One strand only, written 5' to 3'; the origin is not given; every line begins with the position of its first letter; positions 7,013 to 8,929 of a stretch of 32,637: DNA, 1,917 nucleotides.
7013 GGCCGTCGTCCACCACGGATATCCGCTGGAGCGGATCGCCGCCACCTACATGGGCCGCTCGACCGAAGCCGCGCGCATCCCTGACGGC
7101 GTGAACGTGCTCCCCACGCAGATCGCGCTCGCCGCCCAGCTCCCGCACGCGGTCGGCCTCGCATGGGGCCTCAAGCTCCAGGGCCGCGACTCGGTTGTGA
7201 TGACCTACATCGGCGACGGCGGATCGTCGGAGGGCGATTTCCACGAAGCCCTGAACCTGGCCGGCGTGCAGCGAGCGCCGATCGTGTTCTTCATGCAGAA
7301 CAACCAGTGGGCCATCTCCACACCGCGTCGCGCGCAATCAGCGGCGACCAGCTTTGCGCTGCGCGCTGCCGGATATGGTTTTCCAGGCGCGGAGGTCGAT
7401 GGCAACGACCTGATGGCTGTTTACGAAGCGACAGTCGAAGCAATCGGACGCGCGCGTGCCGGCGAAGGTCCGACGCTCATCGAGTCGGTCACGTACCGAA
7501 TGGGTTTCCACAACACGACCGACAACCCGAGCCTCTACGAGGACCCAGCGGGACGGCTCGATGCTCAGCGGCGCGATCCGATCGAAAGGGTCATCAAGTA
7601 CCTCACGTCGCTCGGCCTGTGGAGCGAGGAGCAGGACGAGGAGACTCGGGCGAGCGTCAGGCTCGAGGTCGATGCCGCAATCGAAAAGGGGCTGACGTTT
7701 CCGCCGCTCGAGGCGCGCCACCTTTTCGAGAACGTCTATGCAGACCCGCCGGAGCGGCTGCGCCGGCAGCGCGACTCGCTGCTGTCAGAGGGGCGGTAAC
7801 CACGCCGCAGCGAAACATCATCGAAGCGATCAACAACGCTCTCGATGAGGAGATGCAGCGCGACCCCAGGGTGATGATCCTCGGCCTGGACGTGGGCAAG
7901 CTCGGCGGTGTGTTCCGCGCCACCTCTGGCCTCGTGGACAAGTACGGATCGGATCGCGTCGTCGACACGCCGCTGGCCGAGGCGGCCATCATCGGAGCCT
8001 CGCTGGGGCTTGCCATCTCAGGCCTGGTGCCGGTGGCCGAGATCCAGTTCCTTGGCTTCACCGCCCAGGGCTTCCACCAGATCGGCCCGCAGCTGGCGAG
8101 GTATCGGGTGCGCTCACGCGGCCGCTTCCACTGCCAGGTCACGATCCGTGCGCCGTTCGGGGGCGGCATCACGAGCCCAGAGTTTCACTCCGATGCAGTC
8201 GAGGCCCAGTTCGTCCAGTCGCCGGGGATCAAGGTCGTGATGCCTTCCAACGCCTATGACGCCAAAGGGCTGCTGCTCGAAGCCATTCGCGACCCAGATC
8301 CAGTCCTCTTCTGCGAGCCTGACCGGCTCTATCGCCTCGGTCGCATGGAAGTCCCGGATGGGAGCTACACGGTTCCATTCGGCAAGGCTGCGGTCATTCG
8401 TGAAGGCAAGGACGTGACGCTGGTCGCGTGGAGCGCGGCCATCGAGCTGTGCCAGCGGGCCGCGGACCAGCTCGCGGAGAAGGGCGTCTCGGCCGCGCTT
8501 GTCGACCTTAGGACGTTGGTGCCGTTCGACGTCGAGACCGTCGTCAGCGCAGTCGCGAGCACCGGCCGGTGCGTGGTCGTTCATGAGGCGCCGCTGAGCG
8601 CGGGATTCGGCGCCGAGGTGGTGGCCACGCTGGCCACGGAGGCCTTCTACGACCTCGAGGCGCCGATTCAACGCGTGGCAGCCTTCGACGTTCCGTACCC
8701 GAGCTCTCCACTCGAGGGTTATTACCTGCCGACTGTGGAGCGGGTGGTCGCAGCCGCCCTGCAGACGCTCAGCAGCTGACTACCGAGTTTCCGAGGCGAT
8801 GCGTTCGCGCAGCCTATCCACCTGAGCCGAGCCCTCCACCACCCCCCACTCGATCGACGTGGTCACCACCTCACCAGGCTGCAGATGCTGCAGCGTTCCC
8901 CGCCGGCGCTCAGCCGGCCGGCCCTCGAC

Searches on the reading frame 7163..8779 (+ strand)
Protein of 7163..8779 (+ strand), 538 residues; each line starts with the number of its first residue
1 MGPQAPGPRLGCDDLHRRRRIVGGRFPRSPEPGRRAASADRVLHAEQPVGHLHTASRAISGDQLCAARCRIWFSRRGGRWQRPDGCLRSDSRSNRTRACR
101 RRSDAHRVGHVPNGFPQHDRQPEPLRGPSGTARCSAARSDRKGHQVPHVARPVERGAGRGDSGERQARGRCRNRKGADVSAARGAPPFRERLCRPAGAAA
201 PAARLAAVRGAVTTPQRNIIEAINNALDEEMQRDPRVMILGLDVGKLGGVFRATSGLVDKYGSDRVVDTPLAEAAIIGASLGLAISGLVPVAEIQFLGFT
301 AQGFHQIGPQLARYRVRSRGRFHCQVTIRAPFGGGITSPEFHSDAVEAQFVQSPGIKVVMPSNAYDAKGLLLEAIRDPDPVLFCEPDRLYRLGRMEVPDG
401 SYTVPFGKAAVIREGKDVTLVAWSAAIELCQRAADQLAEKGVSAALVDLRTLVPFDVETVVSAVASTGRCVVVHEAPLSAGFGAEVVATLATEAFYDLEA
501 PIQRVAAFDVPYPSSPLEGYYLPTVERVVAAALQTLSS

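Call 47: search_protein_families(library=pfam, proteins=[window:7163-8779:+], max_evalue=0.001)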
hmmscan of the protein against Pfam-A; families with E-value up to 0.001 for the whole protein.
window:7163-8779:+ (538 aa): 3 families
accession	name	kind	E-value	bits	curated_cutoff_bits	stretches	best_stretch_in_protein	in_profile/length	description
PF02780.25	Transketolase_C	-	7e-38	129.8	25.9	1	407-528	1-124/124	Transketolase, C-terminal domain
PF02779.29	Transket_pyr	-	3.5e-36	124.9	27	1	219-391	5-173/174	Transketolase, pyrimidine binding domain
PF17147.9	PFOR_II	-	0.00031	21.5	27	1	417-484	2-68/102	Pyruvate:ferredoxin oxidoreductase core domain II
